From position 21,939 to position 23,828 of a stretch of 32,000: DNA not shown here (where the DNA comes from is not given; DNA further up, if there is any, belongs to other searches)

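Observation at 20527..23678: Translationally coupled pair of truncated MutS-II-like ATPases: candidate bacterial heterodimeric MutS-type clamp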

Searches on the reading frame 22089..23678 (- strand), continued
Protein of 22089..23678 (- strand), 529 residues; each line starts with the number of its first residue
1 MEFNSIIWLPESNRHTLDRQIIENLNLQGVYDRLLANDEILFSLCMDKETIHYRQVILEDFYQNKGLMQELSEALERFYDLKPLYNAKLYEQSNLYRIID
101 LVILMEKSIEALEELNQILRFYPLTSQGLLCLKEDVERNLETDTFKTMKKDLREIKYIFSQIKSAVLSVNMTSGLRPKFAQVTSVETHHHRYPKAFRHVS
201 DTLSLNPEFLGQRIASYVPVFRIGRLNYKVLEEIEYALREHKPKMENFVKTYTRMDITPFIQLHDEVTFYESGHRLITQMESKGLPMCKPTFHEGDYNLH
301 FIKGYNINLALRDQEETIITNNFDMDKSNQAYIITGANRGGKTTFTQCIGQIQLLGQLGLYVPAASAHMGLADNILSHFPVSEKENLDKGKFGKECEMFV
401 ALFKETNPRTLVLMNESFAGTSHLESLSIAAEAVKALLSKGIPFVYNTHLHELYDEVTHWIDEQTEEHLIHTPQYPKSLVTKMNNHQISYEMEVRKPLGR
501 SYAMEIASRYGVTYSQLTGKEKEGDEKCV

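Call 42: predict_structure(alignment_id=A1)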
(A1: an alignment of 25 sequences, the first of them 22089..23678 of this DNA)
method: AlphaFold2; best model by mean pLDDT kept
length: 529 residues; sequences in the alignment: 25
mean_pLDDT: 79.0   pTM: 0.77
mean pLDDT of the five models: 79.0, 76.1, 75.6, 75.5, 74.6
residues with pLDDT >= 90: 194; 70-90: 193; 50-70: 103; < 50: 39
segments of 3 or more residues with pLDDT < 50: 86-90, 207-229, 522-529
pLDDT, mean of each block of 10 residues (from residue 1): 89 90 86 70 90 95 92 83 53 65 86 94 95 94 91 83 60 60 55 53 48 42 42 65 82 82 90 90 93 89 92 77 91 78 91 95 96 90 75 85 91 86 83 90 91 88 70 77 70 78 62 71 41
secondary structure, 60 per line:
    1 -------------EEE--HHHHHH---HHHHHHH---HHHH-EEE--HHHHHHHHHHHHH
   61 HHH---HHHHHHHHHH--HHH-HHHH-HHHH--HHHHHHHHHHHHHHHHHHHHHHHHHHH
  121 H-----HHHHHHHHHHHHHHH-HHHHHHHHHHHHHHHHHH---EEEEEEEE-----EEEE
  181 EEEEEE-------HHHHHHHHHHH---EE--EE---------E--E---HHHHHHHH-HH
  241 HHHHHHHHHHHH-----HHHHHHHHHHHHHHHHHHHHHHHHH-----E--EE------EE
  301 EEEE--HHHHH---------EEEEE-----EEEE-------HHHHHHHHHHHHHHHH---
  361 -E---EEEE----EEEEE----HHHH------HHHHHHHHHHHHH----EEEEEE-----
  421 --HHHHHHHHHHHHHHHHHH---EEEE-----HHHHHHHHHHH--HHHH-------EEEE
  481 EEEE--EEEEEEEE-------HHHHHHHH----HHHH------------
elements in order: E14-16 H19-24 H28-34 H38-41 E43-45 H48-63 H67-76 H83-86 H88-91 H94-121 H127-141 H143-160 E164-171 E177-186 H194-204 H230-237 H239-252 H258-282 E299-304 H307-311 E321-325 E331-334 H342-357 E366-369 E374-378 H383-386 H393-405 E410-415 H423-440 E444-447 H453-463 H466-469 E477-484 E487-494 H502-509 H514-517

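Call 45: fold_search(model_id=the predicted structure, library=pdb)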
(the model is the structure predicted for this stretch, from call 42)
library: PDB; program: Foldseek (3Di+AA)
matches with E <= 10: 1087; with E <= 0.001: 156
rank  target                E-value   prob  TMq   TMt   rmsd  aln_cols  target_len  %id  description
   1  7vuf_D                9.7e-20  1.00  0.48  0.54  12.4       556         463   17  Crystal Structure of the core region of Thermus thermophilus MutS2. (released 2022-04-06)
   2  8r7v_B                1.0e-19  1.00  0.54  0.36  10.5       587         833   16  MutSbeta bound to compound CHDI-00898647 in the canonical DNA-mismatch bound form (released 2024-10-30)
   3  8rb1_A                1.3e-19  1.00  0.57  0.36  10.9       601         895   17  The crystal structure of DNA-bound human MutSbeta (MSH2_K675R/MSH3_K902R) in the canonical mismatch bound conformation (released 2025-06-11)
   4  8omo_A                4.1e-19  1.00  0.58  0.44  10.1       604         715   18  DNA-unbound MutSbeta-ATP complex (bent clamp form) (released 2023-05-24)
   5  8r7e_E                4.8e-19  1.00  0.57  0.37  10.4       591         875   18  MutSbeta bound to compound CHDI-00898647 in the canonical DNA-mismatch bound form (released 2024-11-27)
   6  3k0s_B                5.3e-19  1.00  0.52  0.38  12.3       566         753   17  Crystal structure of E.coli DNA mismatch repair protein MutS, D693N mutant, in complex with GT mismatched DNA (released 2010-02-16)
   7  8omq_A                7.0e-19  1.00  0.60  0.44  11.9       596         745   17  DNA-unbound MutSbeta-ATP complex (straight clamp form) (released 2023-05-24)
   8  8rb2_B                7.0e-19  1.00  0.58  0.37  11.2       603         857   16  The crystal structure of DNA-bound human MutSbeta (MSH2_E749A/MSH3_E976A) in the canonical mismatch bound conformation (released 2025-06-11)
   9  8r7v_A                7.3e-19  1.00  0.56  0.36  11.6       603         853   16  MutSbeta bound to compound CHDI-00898647 in the canonical DNA-mismatch bound form (released 2024-10-30)
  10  3thx_B                8.6e-19  1.00  0.53  0.35  12.4       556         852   18  Human MutSbeta complexed with an IDL of 3 bases (Loop3) and ADP (released 2011-12-21)
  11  8r7c_E                9.6e-19  1.00  0.57  0.37  10.9       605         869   18  MutSbeta bound to compound CHDI-00915542 in the canonical DNA-mismatch bound form (released 2024-11-27)
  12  8rau_A                1.1e-18  1.00  0.58  0.37  11.1       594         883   16  The crystal structure of DNA-bound human MutSbeta (MSH2/MSH3) in the canonical mismatch bound conformation with ADP bo (released 2025-06-11)
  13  8rb2_E                1.1e-18  1.00  0.57  0.36  10.6       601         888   16  The crystal structure of DNA-bound human MutSbeta (MSH2_E749A/MSH3_E976A) in the canonical mismatch bound conformation (released 2025-06-11)
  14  8raw_B                1.3e-18  1.00  0.56  0.37  10.4       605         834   15  The crystal structure of DNA-bound human MutSbeta (MSH2/MSH3_G901D) in the canonical mismatch bound conformation with  (released 2025-06-11)
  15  8raz_B                1.5e-18  1.00  0.57  0.37  10.8       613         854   15  The crystal structure of DNA-bound human MutSbeta (MSH2_E749A/MSH3_E976A) in the canonical mismatch bound conformation (released 2025-06-11)
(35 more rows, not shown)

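Call 49: find_related_loci(query=A1, collection=metagenome_contigs, flank=6000)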
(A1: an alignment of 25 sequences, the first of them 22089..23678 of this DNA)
Query A1 (529 aa) in metagenome_contigs; peptide patterns used: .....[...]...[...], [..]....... (x = any residue, [..] = any of these).
600 stretches matched a pattern (row limit reached: there are more); 512 encode a relative of the query (tblastn E <= 1e-3); the best 80 are kept; 80 distinct loci.
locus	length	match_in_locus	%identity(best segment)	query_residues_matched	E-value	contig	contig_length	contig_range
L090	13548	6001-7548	58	1-517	0e+0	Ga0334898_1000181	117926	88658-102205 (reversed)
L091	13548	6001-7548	58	1-517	0e+0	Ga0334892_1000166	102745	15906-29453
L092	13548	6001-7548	57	1-517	0e+0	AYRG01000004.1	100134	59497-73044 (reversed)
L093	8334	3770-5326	55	1-521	0e+0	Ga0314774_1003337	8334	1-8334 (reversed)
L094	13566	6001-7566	43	3-520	1e-131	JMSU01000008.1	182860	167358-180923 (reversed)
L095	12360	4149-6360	42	2-524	1e-121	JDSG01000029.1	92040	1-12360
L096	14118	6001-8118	44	5-520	2e-109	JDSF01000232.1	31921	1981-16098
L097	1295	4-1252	45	17-428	2e-91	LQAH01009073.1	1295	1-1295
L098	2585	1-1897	32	3-517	6e-77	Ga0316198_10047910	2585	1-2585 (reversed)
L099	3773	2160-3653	61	20-517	1e-74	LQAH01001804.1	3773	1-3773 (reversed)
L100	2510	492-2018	32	39-517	3e-67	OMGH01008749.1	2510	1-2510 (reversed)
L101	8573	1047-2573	32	39-517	1e-65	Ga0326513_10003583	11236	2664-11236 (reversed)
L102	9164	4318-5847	30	39-517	5e-65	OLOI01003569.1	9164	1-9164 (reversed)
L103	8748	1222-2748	31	39-517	4e-65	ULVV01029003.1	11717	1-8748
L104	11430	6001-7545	30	21-519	4e-64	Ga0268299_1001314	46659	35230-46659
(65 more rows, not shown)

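Call 50: search_protein_families(library=padloc, proteins=[window:22089-23678:-], max_evalue=0.01)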
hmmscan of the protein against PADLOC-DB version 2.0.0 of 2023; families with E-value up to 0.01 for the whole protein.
window:22089-23678:- (529 aa): 0 families

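Call 51: search_protein_families(library=ncbifam, proteins=[P0090, L028:1176-2927:+, L034:5950-7653:+, L049:5824-7542:+, L085:5980-7668:+, L001:9590-11170:+, L061:2623-3294:-], max_evalue=0.001)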
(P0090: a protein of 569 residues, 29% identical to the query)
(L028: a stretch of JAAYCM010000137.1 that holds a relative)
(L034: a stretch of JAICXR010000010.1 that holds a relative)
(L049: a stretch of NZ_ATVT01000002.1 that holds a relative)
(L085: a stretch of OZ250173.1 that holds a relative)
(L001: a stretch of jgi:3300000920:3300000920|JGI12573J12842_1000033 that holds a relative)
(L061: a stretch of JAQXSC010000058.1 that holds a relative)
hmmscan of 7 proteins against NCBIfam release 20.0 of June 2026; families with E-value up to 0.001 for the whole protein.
P0090 (569 aa): 4 families
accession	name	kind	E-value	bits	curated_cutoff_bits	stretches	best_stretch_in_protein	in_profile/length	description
NF003810.1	PRK05399.1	equivalog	9.5e-26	90.7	480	1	364-502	590-731/793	DNA mismatch repair protein MutS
NF052383.1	ATPase_KamC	equivalog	6.3e-23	81.3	300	1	374-511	306-442/508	lysine 5,6-aminomutase reactivase ATPase KamC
TIGR01070.1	mutS1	equivalog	3.5e-22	78.6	641.7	1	364-504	581-722/840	DNA mismatch repair protein MutS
TIGR01069.2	mutS2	equivalog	4.6e-18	64.9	400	1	363-553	315-500/790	endonuclease MutS2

L028:1176-2927:+ (583 aa): 4 families
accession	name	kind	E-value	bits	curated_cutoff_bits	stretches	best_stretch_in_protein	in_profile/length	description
NF003810.1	PRK05399.1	equivalog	2.4e-25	89.4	480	1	358-499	589-733/793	DNA mismatch repair protein MutS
TIGR01070.1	mutS1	equivalog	9.8e-24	83.7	641.7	1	355-501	577-724/840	DNA mismatch repair protein MutS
TIGR01069.2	mutS2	equivalog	7.2e-20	70.9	400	1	353-558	309-500/790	endonuclease MutS2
NF052383.1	ATPase_KamC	equivalog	1.1e-16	60.7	300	1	370-495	307-432/508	lysine 5,6-aminomutase reactivase ATPase KamC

L034:5950-7653:+ (567 aa): 4 families
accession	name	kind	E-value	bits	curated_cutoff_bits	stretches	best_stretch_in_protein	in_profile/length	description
NF003810.1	PRK05399.1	equivalog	1.1e-30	107.1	480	1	352-490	590-730/793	DNA mismatch repair protein MutS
TIGR01070.1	mutS1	equivalog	6.2e-26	91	641.7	1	353-495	582-724/840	DNA mismatch repair protein MutS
NF052383.1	ATPase_KamC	equivalog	2.2e-19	69.7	300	1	366-489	309-432/508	lysine 5,6-aminomutase reactivase ATPase KamC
TIGR01069.2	mutS2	equivalog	7.4e-18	64.3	400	1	362-550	325-500/790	endonuclease MutS2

L049:5824-7542:+ (572 aa): 4 families
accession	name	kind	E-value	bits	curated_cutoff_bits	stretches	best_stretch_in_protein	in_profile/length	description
NF052383.1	ATPase_KamC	equivalog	2.4e-23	82.7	300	1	354-514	275-432/508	lysine 5,6-aminomutase reactivase ATPase KamC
NF003810.1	PRK05399.1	equivalog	1.8e-21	76.6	480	1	376-547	589-758/793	DNA mismatch repair protein MutS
TIGR01069.2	mutS2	equivalog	3.2e-18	65.5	400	1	377-568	315-502/790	endonuclease MutS2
TIGR01070.1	mutS1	equivalog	5.8e-18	64.6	641.7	1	377-519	580-723/840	DNA mismatch repair protein MutS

L085:5980-7668:+ (562 aa): 4 families
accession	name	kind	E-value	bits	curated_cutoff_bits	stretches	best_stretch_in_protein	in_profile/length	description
NF003810.1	PRK05399.1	equivalog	2e-33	116.1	480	1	350-488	590-731/793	DNA mismatch repair protein MutS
TIGR01070.1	mutS1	equivalog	5.3e-29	101.1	641.7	1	349-489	580-721/840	DNA mismatch repair protein MutS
TIGR01069.2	mutS2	equivalog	1.4e-24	86.5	400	1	327-545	302-501/790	endonuclease MutS2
NF052383.1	ATPase_KamC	equivalog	4.2e-24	85.2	300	1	360-486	306-432/508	lysine 5,6-aminomutase reactivase ATPase KamC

L001:9590-11170:+ (526 aa): 4 families
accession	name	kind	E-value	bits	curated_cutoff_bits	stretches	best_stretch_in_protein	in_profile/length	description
NF003810.1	PRK05399.1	equivalog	3.2e-22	79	480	1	326-472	586-735/793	DNA mismatch repair protein MutS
TIGR01070.1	mutS1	equivalog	2.1e-20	72.7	641.7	1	327-473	578-725/840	DNA mismatch repair protein MutS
NF052383.1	ATPase_KamC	equivalog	2.3e-18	66.3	300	1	296-467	266-433/508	lysine 5,6-aminomutase reactivase ATPase KamC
TIGR01069.2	mutS2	equivalog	9.3e-12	44.1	400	1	325-520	314-500/790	endonuclease MutS2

L061:2623-3294:- (223 aa): 10 families
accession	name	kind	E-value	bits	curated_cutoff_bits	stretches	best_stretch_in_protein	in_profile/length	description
NF041951.1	phage_RstR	subfamily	2.8e-15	56.5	80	1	4-71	2-69/108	RstR family transcriptional repressor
TIGR03070.1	couple_hipB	subfamily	1e-06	28.6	71.65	1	5-55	3-53/58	type II toxin-antitoxin system Y4mF family antitoxin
NF046032.1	TransRegSlrRBacil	equivalog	7.1e-06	26.2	250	1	6-60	3-58/149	HTH-type transcriptional regulator SlrR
NF006015.0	PRK08154.1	subfamily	2.1e-05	23.8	204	1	5-80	31-106/314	anaerobic benzoate catabolism transcriptional regulator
TIGR03830.1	CxxCG_CxxCG_HTH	subfamily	2.5e-05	24.1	61.8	1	9-40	70-101/127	type II TA system antitoxin MqsA family protein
NF052239.1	antitox_spr1629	equivalog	3.5e-05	23.1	335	1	9-88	7-86/377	spr1629 family repressor/antitoxin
NF047948.1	male_kill_WMK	equivalog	0.00015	21.3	300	0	11-69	169-227/300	WO male-killing family protein Wmk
NF007408.0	PRK09943.1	equivalog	0.00026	20.6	211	0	8-63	11-66/185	HTH-type transcriptional regulator PuuR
NF041575.1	antitoxPezA_Strep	equivalog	0.00028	20.9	290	0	9-64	6-61/158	type II toxin-antitoxin system antitoxin PezA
NF007271.0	PRK09726.1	equivalog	0.00098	19.1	79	0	9-70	17-76/88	type II toxin-antitoxin system antitoxin HipB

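Call 55: search_protein_families(library=pfam, proteins=[L046:5002-5838:+, L029:346-1173:+, L060:2097-2933:+, L001:6527-7849:+, L093:3157-3741:+], max_evalue=0.01)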
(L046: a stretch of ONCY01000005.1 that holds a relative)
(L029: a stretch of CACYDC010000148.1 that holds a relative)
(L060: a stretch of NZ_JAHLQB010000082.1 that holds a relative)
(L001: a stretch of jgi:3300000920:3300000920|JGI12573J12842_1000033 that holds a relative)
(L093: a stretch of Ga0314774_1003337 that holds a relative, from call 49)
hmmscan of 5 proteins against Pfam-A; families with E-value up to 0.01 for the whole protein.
L046:5002-5838:+ (278 aa): 6 families
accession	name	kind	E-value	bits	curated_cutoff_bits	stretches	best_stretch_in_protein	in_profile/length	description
PF01381.28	HTH_3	-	1.4e-16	60.7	23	1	8-60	1-54/55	Helix-turn-helix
PF13560.12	HTH_31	-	9.2e-09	35.9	27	1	4-57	2-57/64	Helix-turn-helix domain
PF12844.13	HTH_19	-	2.6e-08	34.1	30.2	1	5-62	1-59/64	Helix-turn-helix domain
PF13443.12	HTH_26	-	3.6e-06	27.6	22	1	8-64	2-60/63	Cro/C1-type HTH DNA-binding domain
PF13545.12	HTH_Crp_2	-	0.00024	21.4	27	1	11-35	17-41/70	Crp-like helix-turn-helix domain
PF07022.19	Phage_CI_repr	-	0.0016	19.2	22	1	18-67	14-63/65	Bacteriophage CI repressor helix-turn-helix domain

L029:346-1173:+ (275 aa): 4 families
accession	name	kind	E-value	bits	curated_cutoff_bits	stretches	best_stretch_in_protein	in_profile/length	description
PF01381.28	HTH_3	-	9.3e-15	54.9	23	1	6-58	1-54/55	Helix-turn-helix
PF13560.12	HTH_31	-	2.4e-09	37.8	27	1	3-57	3-59/64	Helix-turn-helix domain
PF12844.13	HTH_19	-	6e-06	26.5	30.2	1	3-60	1-59/64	Helix-turn-helix domain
PF13443.12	HTH_26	-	0.00016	22.3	22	1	6-63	2-61/63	Cro/C1-type HTH DNA-binding domain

L060:2097-2933:+ (278 aa): 6 families
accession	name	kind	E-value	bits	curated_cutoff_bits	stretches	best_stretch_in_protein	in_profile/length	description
PF01381.28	HTH_3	-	1.7e-17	63.6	23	1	8-60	1-54/55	Helix-turn-helix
PF13560.12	HTH_31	-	1.8e-09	38.2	27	1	4-59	2-59/64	Helix-turn-helix domain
PF12844.13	HTH_19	-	7.8e-07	29.3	30.2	1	5-62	1-59/64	Helix-turn-helix domain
PF13443.12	HTH_26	-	1.6e-05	25.5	22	1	8-62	2-58/63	Cro/C1-type HTH DNA-binding domain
PF13545.12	HTH_Crp_2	-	0.0048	17.3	27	0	12-35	18-41/70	Crp-like helix-turn-helix domain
PF15731.11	MqsA_antitoxin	-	0.0087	16.6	30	0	5-41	71-107/131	Antitoxin component of bacterial toxin-antitoxin system, MqsA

L001:6527-7849:+ (440 aa): 16 families
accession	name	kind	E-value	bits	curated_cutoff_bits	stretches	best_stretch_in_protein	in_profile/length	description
PF07992.20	Pyr_redox_2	-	5.7e-64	216.8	26.1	1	49-339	2-291/291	Pyridine nucleotide-disulphide oxidoreductase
PF00070.33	Pyr_redox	-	1.7e-21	77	22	1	190-269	1-81/82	Pyridine nucleotide-disulphide oxidoreductase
PF18267.7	Rubredoxin_C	-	1.4e-15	57.4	25.9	1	358-428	1-69/70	Rubredoxin NAD+ reductase C-terminal domain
PF13738.12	Pyr_redox_3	-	1.8e-14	54.1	30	2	109-319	88-305/305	Pyridine nucleotide-disulphide oxidoreductase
PF21349.2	RUBY_RBDX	-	4.7e-14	52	26.5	1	4-33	1-30/30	Rubrerythrin, rubredoxin-like domain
PF03486.20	HI0933_like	-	2.2e-08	34.3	50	0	190-226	2-38/244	HI0933-like protein Rossmann domain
PF13450.12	NAD_binding_8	-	1.2e-07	32.4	21.9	1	193-223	1-31/68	NAD(P)-binding Rossmann-like domain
PF23458.2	DUF7130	-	1.2e-06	28.7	35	1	3-37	53-88/89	Domain of unknown function (DUF7130)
PF01266.30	DAO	-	1.9e-06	28.1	27.9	1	191-220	2-31/353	FAD dependent oxidoreductase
PF01262.27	AlaDh_PNT_C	-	3e-06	27.3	23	1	190-268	30-108/214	Alanine dehydrogenase/PNT, C-terminal domain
PF01134.28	GIDA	-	2.6e-05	23.9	22.1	0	192-217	3-28/391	Glucose inhibited division protein A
PF02254.24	TrkA_N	-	0.00034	21.4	23.8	0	50-83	1-32/116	TrkA-N domain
PF00890.30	FAD_binding_2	-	0.00034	20.4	20.4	0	192-219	3-30/414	FAD binding domain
PF13241.12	NAD_binding_7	-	0.0036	18.3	22.1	0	190-294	9-82/104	Putative NAD(P)-binding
PF21799.2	MurD-like_N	-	0.0046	17.6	27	0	265-294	50-79/88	Mur ligase MurD-like, N-terminal domain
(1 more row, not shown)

L093:3157-3741:+ (194 aa): 1 family
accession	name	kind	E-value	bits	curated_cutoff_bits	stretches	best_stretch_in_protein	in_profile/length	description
PF01923.23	Cob_adeno_trans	-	2.7e-39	135.4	24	1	3-179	1-171/171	Cobalamin adenosyltransferase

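Call 56: list_cluster_members(proteins=[window:22089-23678:-, window:20527-22098:-, window:25225-26145:-, window:19478-20533:+])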
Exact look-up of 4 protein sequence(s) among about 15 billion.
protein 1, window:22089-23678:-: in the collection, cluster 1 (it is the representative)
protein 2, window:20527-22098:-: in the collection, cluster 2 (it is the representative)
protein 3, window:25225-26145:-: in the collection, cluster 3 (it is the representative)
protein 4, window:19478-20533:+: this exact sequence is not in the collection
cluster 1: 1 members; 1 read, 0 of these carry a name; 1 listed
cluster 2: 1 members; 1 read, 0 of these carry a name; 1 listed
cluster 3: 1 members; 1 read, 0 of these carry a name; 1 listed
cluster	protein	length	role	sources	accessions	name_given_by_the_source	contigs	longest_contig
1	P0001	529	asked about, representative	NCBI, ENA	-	-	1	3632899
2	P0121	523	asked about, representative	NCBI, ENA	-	-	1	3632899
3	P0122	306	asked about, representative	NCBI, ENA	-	-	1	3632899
